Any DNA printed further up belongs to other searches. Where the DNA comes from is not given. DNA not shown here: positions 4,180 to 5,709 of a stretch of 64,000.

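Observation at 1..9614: Tightly coupled operon of at least 8 genes combining KS/CLF, aryl/acyl ligase, MIO ammonia-lyase, B12-rSAM, thioesterase, Dak2-DegV and GT2: an aryl-polyene/flexirubin-like but atypical lipid pathway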

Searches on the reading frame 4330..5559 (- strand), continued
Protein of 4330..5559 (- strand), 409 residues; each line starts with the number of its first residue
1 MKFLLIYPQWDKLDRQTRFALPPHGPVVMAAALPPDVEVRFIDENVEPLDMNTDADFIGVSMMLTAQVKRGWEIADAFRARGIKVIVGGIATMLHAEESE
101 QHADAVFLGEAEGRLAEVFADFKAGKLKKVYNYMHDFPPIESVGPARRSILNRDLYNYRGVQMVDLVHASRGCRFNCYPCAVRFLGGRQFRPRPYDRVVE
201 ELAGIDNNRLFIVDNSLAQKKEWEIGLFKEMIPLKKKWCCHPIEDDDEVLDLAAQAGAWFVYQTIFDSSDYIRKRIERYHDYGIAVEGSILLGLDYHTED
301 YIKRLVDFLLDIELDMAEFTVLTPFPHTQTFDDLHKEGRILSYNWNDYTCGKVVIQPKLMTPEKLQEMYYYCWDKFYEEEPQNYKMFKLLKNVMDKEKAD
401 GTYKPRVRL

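Call 30: find_related_loci(query=A1, collection=genome_contigs, flank=10000)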
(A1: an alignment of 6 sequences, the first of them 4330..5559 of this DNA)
Query A1 (409 aa) in genome_contigs; peptide patterns used: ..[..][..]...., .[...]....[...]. (x = any residue, [..] = any of these).
599 stretches matched a pattern (row limit reached: there are more); 528 encode a relative of the query (tblastn E <= 1e-3); the best 80 are kept; 80 distinct loci.
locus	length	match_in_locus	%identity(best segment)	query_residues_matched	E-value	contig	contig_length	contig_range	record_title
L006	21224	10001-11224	93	1-408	0e+0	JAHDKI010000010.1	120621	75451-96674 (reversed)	MAG: Syntrophaceae bacterium isolate LM1-B42D k141_245955, whole genome shotgun sequence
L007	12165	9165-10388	86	1-408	0e+0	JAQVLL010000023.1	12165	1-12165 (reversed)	MAG: Smithellaceae bacterium isolate STF1_109 NODE_15692_length_12165_cov_2.378800_Sandtown_F1, whole genome shotgun seq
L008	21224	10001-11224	86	1-408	0e+0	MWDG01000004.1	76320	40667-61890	MAG: Deltaproteobacteria bacterium ADurb.Bin151 BWX99_contig000004, whole genome shotgun sequence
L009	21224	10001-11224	86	1-408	0e+0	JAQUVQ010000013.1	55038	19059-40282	MAG: Smithellaceae bacterium isolate STD2_170 NODE_1980_length_55038_cov_8.121724_Sandtown_D2, whole genome shotgun sequ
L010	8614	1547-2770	86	1-408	0e+0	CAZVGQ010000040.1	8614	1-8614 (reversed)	MAG TPA_asm: uncultured Smithella sp. isolate SRP239243_co1_172 genome assembly, contig: NODE_14862_length_8614_cov_126.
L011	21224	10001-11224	86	1-408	0e+0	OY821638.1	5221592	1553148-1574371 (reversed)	MAG: Smithellaceae bacterium isolate 7d888188-1d27-4603-a379-950c855845c6 genome assembly, chromosome: 1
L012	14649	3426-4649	86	1-408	0e+0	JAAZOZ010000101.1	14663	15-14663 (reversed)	MAG: Smithella sp. isolate AS4AglBPMA_11 5040_AS4A, whole genome shotgun sequence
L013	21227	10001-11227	85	1-409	0e+0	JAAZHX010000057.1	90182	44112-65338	MAG: Smithella sp. isolate AS17jrsBPGN_1 16762_AS17, whole genome shotgun sequence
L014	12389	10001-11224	86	1-408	0e+0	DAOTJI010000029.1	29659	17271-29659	MAG TPA_asm: Smithellaceae bacterium isolate AMR_MDS_3003 NODE_1841_length_29659_cov_7.528442, whole genome shotgun sequ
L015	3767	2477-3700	85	1-408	0e+0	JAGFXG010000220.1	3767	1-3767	MAG: Deltaproteobacteria bacterium isolate CTSoil_056 scaffold_55188, whole genome shotgun sequence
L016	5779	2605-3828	85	1-408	0e+0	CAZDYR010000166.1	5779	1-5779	MAG TPA_asm: uncultured Smithella sp. isolate binchicken_co269_128 genome assembly, contig: NODE_14668_length_5779_cov_5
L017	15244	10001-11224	85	1-408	0e+0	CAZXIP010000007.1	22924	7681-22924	MAG TPA_asm: uncultured Smithella sp. isolate SRP192927_co7_691 genome assembly, contig: NODE_3862_length_22924_cov_13.2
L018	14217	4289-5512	85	1-408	0e+0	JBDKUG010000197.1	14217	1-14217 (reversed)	MAG: Smithella sp. isolate 7_bin.81_R2 c_000000601233, whole genome shotgun sequence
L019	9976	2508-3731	85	1-408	0e+0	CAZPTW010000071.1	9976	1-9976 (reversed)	MAG TPA_asm: uncultured Smithella sp. isolate binchicken_co265_149 genome assembly, contig: NODE_10046_length_9976_cov_3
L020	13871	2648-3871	85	1-408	0e+0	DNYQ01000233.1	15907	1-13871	MAG TPA_asm: Syntrophaceae bacterium isolate UBA8930 contig_1019, whole genome shotgun sequence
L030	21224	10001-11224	83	1-408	0e+0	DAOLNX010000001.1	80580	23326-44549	MAG TPA_asm: Smithellaceae bacterium isolate AMR_MDS_4776 NODE_387_length_80580_cov_7.036461, whole genome shotgun seque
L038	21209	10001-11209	82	1-403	0e+0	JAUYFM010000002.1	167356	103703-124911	MAG: Smithellaceae bacterium isolate C21_metabat.bin.13 C21_k141_334605, whole genome shotgun sequence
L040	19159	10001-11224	82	1-408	0e+0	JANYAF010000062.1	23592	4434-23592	MAG: Deltaproteobacteria bacterium isolate GL140_5_metabat_185 GL140_5_k141_2538639, whole genome shotgun sequence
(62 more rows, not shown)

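Call 35: find_homologous_proteins(query=L003:15605-17158:+, max_evalue=1e-30)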
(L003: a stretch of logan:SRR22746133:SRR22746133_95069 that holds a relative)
Query L003:15605-17158:+ (517 aa): 7999 proteins with E <= 1e-30 among 8000 candidates; the best 120 are listed.
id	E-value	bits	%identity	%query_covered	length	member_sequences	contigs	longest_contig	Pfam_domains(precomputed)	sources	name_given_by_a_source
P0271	0.0e+0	1149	100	100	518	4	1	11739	PF00221.25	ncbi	-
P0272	4.2e-275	931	80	99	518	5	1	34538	PF00221.25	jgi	jgi:histidine ammonia-lyase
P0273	7.7e-271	917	80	99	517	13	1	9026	PF00221.25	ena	-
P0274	9.5e-271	917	79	100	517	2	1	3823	PF00221.25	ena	-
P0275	3.0e-270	915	78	99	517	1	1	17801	PF00221.25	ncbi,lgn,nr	ncbi:MAG: aromatic amino acid ammonia-lyase [Deltaproteobacteria bacterium]|nr:aromatic amino acid a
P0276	3.2e-266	902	76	98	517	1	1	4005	PF00221.25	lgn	-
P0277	7.4e-264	894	77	100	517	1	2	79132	PF00221.25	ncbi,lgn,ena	-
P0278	1.2e-254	864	75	97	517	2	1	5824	PF00221.25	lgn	-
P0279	1.5e-238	811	70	97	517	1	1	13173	PF00221.25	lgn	-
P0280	1.1e-207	709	64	97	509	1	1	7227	PF00221.25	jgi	jgi:histidine ammonia-lyase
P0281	5.3e-207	707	63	97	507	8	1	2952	PF00221.25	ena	-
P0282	3.7e-206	704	63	97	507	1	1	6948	PF00221.25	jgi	jgi:histidine ammonia-lyase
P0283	1.3e-204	699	62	97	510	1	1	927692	PF00221.25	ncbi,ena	-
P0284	4.1e-204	697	63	97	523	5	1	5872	PF00221.25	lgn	-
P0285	3.7e-202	691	61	97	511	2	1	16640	PF00221.25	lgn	-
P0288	7.9e-201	686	62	97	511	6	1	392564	PF00221.25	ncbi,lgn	ncbi:MAG TPA: aromatic amino acid ammonia-lyase [Desulfomonilia bacterium]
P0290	4.2e-199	681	61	98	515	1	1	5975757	PF00221.25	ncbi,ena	-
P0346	2.3e-184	632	58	97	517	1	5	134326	PF00221.25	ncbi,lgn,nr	ncbi:MAG: aromatic amino acid lyase [Spirochaetes bacterium]|nr:aromatic amino acid lyase [Spirochae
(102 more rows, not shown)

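Call 36: find_encoding_contigs(protein=P0290, flank=10000, max_places=2)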
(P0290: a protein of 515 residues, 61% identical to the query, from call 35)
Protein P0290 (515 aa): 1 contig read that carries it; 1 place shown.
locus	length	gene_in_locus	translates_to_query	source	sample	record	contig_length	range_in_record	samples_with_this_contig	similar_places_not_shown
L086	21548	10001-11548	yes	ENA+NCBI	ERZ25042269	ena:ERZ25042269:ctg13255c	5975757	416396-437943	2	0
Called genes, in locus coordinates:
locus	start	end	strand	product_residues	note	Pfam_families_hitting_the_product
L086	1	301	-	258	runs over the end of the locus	PF01656:CbiA, PF07015:VirC1 (faint), PF09140:MipZ (faint), PF13614:AAA_31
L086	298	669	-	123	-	-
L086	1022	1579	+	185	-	PF06271:RDD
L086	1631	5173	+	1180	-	PF02463:SMC_N, PF13175:AAA_15, PF13304:AAA_21 (faint), PF13476:AAA_23 (weak), PF06470:SMC_hinge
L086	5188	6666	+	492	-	-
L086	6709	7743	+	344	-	PF01212:Beta_elim_lyase, PF00155:Aminotran_1_2, PF01053:Cys_Met_Meta_PP (weak)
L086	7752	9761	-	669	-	PF12228:DUF3604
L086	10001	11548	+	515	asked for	PF00221:Lyase_aromatic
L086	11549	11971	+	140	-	PF13279:4HBT_2, PF03061:4HBT, PF25448:DUF7897 (weak)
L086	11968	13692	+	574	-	PF02734:Dak2, PF21645:FakA-like_M (weak), PF02645:DegV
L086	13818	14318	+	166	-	-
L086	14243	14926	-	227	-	-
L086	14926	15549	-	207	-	PF03548:LolA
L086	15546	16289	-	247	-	PF00106:adh_short, PF01370:Epimerase (weak), PF08659:KR, PF13561:adh_short_C2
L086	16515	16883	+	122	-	PF21157:DksA_N, PF01258:zf-dskA_traR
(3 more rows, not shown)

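Call 37: find_encoding_contigs(protein=P0346, flank=10000, max_places=2)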
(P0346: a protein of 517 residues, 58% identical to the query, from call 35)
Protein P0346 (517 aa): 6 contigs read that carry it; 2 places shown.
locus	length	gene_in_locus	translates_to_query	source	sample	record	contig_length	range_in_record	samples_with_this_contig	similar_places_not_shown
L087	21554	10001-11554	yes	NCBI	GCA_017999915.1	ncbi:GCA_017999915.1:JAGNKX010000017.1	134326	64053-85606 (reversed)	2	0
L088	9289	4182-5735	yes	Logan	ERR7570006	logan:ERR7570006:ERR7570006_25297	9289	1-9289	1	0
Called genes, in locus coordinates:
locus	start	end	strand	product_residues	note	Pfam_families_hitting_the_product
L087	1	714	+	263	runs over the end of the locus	PF13646:HEAT_2 (weak), PF13513:HEAT_EZ (faint), PF02985:HEAT (faint), PF13646:HEAT_2 (weak)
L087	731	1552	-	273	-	-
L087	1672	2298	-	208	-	PF01195:Pept_tRNA_hydro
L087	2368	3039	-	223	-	PF01386:Ribosomal_L25p, PF14693:Ribosomal_TL5_C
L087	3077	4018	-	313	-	PF13793:Pribosyltran_N, PF00156:Pribosyltran, PF14572:Pribosyl_synth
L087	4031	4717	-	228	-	PF00483:NTP_transferase, PF12804:NTP_transf_3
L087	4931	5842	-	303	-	PF00288:GHMP_kinases_N, PF08544:GHMP_kinases_C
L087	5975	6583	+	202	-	PF00702:Hydrolase, PF13419:HAD_2, PF13242:Hydrolase_like (weak)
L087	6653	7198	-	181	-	-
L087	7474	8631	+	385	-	-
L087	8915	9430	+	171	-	-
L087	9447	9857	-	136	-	-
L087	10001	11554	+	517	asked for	PF00221:Lyase_aromatic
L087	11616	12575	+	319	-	PF01980:TrmO_N, PF03682:UPF0158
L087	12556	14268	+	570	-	PF02734:Dak2, PF21645:FakA-like_M (weak), PF02645:DegV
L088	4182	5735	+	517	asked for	PF00221:Lyase_aromatic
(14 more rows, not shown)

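Call 38: find_encoding_contigs(protein=P0288, flank=10000, max_places=2)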
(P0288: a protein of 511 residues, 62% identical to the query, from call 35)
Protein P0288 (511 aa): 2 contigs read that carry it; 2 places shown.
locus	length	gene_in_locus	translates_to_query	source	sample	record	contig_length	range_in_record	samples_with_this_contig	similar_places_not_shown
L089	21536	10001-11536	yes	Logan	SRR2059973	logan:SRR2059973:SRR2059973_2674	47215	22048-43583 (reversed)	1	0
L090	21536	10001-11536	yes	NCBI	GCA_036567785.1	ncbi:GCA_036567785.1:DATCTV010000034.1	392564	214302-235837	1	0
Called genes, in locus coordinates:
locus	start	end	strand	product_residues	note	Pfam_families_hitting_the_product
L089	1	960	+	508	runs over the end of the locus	PF02169:LPP20 (weak)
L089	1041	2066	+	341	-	PF01408:GFO_IDH_MocA, PF02894:GFO_IDH_MocA_C, PF22725:GFO_IDH_MocA_C3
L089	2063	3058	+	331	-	PF00356:LacI, PF00532:Peripla_BP_1, PF13407:Peripla_BP_4, PF13377:Peripla_BP_3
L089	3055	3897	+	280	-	PF04794:YdjC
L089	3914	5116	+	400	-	PF00155:Aminotran_1_2 (weak), PF01041:DegT_DnrJ_EryC1, PF01053:Cys_Met_Meta_PP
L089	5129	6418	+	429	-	PF01168:Ala_racemase_N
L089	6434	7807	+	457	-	PF07690:MFS_1, PF13347:MFS_2, PF12832:MFS_1_like (faint)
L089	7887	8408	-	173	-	-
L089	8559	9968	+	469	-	PF00501:AMP-binding, PF04443:LuxE (weak)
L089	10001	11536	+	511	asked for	PF00221:Lyase_aromatic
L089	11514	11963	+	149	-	PF13279:4HBT_2, PF03061:4HBT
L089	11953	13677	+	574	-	PF02734:Dak2, PF21645:FakA-like_M (weak), PF02645:DegV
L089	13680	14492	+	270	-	PF01553:Acyltransferase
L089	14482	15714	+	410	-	PF00109:ketoacyl-synt, PF02801:Ketoacyl-synt_C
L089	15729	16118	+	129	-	-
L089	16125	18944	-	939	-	PF17389:Bac_rhamnosid6H, PF17390:Bac_rhamnosid_C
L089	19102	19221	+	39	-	-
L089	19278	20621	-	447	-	PF00501:AMP-binding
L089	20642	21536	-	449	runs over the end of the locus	PF02310:B12-binding, PF04055:Radical_SAM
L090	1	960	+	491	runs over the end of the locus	PF02169:LPP20 (weak)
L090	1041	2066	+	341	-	PF01408:GFO_IDH_MocA, PF02894:GFO_IDH_MocA_C, PF22725:GFO_IDH_MocA_C3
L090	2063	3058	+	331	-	PF00356:LacI, PF00532:Peripla_BP_1, PF13407:Peripla_BP_4, PF13377:Peripla_BP_3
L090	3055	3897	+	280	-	PF04794:YdjC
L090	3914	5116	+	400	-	PF00155:Aminotran_1_2 (weak), PF01041:DegT_DnrJ_EryC1, PF01053:Cys_Met_Meta_PP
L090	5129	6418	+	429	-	PF01168:Ala_racemase_N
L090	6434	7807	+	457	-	PF07690:MFS_1, PF13347:MFS_2, PF12832:MFS_1_like (faint)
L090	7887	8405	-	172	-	-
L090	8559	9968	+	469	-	PF00501:AMP-binding, PF04443:LuxE (weak)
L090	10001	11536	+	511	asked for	PF00221:Lyase_aromatic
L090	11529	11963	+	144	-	PF13279:4HBT_2, PF03061:4HBT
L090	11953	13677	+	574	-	PF02734:Dak2, PF21645:FakA-like_M (weak), PF02645:DegV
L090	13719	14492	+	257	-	PF01553:Acyltransferase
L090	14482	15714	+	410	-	PF00109:ketoacyl-synt, PF02801:Ketoacyl-synt_C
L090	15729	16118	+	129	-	-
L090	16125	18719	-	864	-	PF17389:Bac_rhamnosid6H, PF17390:Bac_rhamnosid_C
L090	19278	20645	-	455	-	PF00501:AMP-binding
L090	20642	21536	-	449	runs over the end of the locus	PF02310:B12-binding, PF04055:Radical_SAM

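Call 43: find_related_loci(query=A2, collection=metagenome_contigs, flank=10000)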
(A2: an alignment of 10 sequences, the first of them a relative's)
Query A2 (517 aa) in metagenome_contigs; peptide patterns used: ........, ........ (x = any residue, [..] = any of these).
600 stretches matched a pattern (row limit reached: there are more); 582 encode a relative of the query (tblastn E <= 1e-3); the best 80 are kept; 80 distinct loci.
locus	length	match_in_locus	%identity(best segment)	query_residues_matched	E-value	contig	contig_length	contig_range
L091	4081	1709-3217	63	15-513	0e+0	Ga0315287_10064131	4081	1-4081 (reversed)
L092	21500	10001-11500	58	15-512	0e+0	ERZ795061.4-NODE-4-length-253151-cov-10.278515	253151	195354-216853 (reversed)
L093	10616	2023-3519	58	15-510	0e+0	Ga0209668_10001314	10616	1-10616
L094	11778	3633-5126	54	15-510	0e+0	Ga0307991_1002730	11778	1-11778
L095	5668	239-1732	56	15-510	0e+0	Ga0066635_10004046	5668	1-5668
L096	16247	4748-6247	54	15-512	0e+0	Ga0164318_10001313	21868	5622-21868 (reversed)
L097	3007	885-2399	60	4-506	0e+0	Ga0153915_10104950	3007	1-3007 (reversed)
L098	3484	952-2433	59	15-506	0e+0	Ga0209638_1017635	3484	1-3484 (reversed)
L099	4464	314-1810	57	15-510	0e+0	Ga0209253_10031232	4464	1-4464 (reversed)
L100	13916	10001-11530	57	3-510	0e+0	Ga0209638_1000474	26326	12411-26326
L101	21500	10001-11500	59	15-512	0e+0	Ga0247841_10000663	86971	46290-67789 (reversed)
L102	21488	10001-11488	56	11-504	0e+0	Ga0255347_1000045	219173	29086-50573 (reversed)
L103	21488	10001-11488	59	15-508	0e+0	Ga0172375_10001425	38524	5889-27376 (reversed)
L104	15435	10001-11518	56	7-510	0e+0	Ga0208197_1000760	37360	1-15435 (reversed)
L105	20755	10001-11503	56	15-512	0e+0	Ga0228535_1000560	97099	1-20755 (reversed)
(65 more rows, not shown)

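Call 52: search_protein_families(library=pfam, proteins=[L038:1008-1430:+, L038:1457-2191:+, L038:2194-2823:+, L038:2820-3476:+, L038:3494-4969:+, L038:5083-5358:+, L038:5355-6596:+, L038:6604-7437:+, L038:202-414:+, L008:8838-9992:+], max_evalue=0.01)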
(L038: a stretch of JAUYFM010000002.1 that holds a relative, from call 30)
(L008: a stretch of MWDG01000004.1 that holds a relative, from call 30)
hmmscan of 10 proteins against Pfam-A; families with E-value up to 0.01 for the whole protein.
L038:1008-1430:+ (140 aa): 0 families

L038:1457-2191:+ (244 aa): 6 families
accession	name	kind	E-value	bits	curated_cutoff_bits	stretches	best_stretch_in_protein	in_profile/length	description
PF13561.12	adh_short_C2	-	2.1e-62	211.2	27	1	11-243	1-235/236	Enoyl-(Acyl carrier protein) reductase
PF00106.31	adh_short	-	3e-57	193.7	26.6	1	5-195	1-190/195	short chain dehydrogenase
PF08659.16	KR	-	1.3e-21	77.7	22.6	1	8-170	4-165/180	KR domain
PF01370.27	Epimerase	-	3.3e-06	27.1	20.9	1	8-115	2-97/240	NAD dependent epimerase/dehydratase family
PF08643.16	DUF1776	-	0.00091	19.1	25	0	16-189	16-201/294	Fungal family of unknown function (DUF1776)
PF23441.1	SDR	-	0.0011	18.8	27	1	146-244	157-256/258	SDR-like rossmann domain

L038:2194-2823:+ (209 aa): 1 family
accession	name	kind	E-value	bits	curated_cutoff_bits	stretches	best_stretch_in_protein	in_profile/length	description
PF03548.22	LolA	-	1.4e-15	57.8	23.6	1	40-206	3-163/165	Outer membrane lipoprotein carrier protein LolA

L038:2820-3476:+ (218 aa): 0 families

L038:3494-4969:+ (491 aa): 7 families
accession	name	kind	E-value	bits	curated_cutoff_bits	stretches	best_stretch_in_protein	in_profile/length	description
PF01593.30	Amino_oxidase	-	1.5e-11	44.7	19.8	1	18-464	2-428/443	Flavin containing amine oxidoreductase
PF13450.12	NAD_binding_8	-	2.4e-11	44.2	21.9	1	12-75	1-64/68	NAD(P)-binding Rossmann-like domain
PF01266.30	DAO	-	6.5e-09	36.2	27.9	1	10-43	2-35/353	FAD dependent oxidoreductase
PF07992.20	Pyr_redox_2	-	1.8e-06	28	26.1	1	8-41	143-176/291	Pyridine nucleotide-disulphide oxidoreductase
PF00070.33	Pyr_redox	-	3.2e-05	24.8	22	0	9-42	1-34/82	Pyridine nucleotide-disulphide oxidoreductase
PF03486.20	HI0933_like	-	0.00039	20.4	50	0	9-43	2-36/244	HI0933-like protein Rossmann domain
PF00890.30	FAD_binding_2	-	0.0057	16.3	20.4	0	10-44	2-36/414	FAD binding domain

L038:5083-5358:+ (91 aa): 3 families
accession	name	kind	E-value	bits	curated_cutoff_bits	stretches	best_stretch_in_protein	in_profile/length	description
PF00550.31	PP-binding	-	1.7e-08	35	20.8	1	9-76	2-67/67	Phosphopantetheine attachment site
PF22302.1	DUF6968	-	0.0038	17.5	27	1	17-68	32-79/90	Domain of unknown function (DUF6968)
PF23297.2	ACP_SdgA_C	-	0.0045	17.5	27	1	17-84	22-87/95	Highly reducing polyketide synthase sdgA, C-terminal ACP domain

L038:5355-6596:+ (413 aa): 2 families
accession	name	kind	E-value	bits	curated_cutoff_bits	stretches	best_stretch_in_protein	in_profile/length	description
PF00109.32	ketoacyl-synt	-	3.7e-31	109.1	20.8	1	4-251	2-251/252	Beta-ketoacyl synthase, N-terminal domain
PF02801.28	Ketoacyl-synt_C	-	2.3e-26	92.6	20.8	1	260-370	1-119/119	Beta-ketoacyl synthase, C-terminal domain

L038:6604-7437:+ (277 aa): 1 family
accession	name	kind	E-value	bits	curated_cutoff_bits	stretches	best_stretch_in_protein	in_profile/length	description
PF01553.26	Acyltransferase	-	4.1e-21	75.6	23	1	79-189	10-123/132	Acyltransferase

L038:202-414:+ (70 aa): 0 families

L008:8838-9992:+ (384 aa): 6 families
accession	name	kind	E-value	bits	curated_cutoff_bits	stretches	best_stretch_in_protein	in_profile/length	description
PF00441.29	Acyl-CoA_dh_1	-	9.8e-41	139.8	22.4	1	230-378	1-149/150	Acyl-CoA dehydrogenase, C-terminal domain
PF02771.21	Acyl-CoA_dh_N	-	2.2e-34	118.7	22.9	1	7-118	1-113/113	Acyl-CoA dehydrogenase, N-terminal domain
PF02770.24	Acyl-CoA_dh_M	-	1e-23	83.8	33.3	1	122-218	1-97/97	Acyl-CoA dehydrogenase, middle domain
PF08028.16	Acyl-CoA_dh_2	-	6e-15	56.1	22.7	1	254-364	10-130/134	Acyl-CoA dehydrogenase, C-terminal domain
PF22924.1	ACOX_C_alpha1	-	2.1e-06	28.1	27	1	315-378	105-168/169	Acyl-CoA oxidase, C-alpha1 domain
PF14749.11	Acyl-CoA_ox_N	-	0.0038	18.2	25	1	79-119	79-119/120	Acyl-coenzyme A oxidase N-terminal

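Call 57: search_solved_structures(query=window:4330-5559:-, max_evalue=1)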
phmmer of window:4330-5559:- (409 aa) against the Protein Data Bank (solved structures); distinct sequences matched with E-value up to 1: 2.
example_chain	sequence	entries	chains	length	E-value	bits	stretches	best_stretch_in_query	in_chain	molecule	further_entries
6fd2_B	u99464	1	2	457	0.0029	19.7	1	165-338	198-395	Putative apramycin biosynthetic oxidoreductase 4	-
9ccb_A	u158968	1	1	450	0.014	17.4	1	54-204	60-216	Radical SAM core domain-containing protein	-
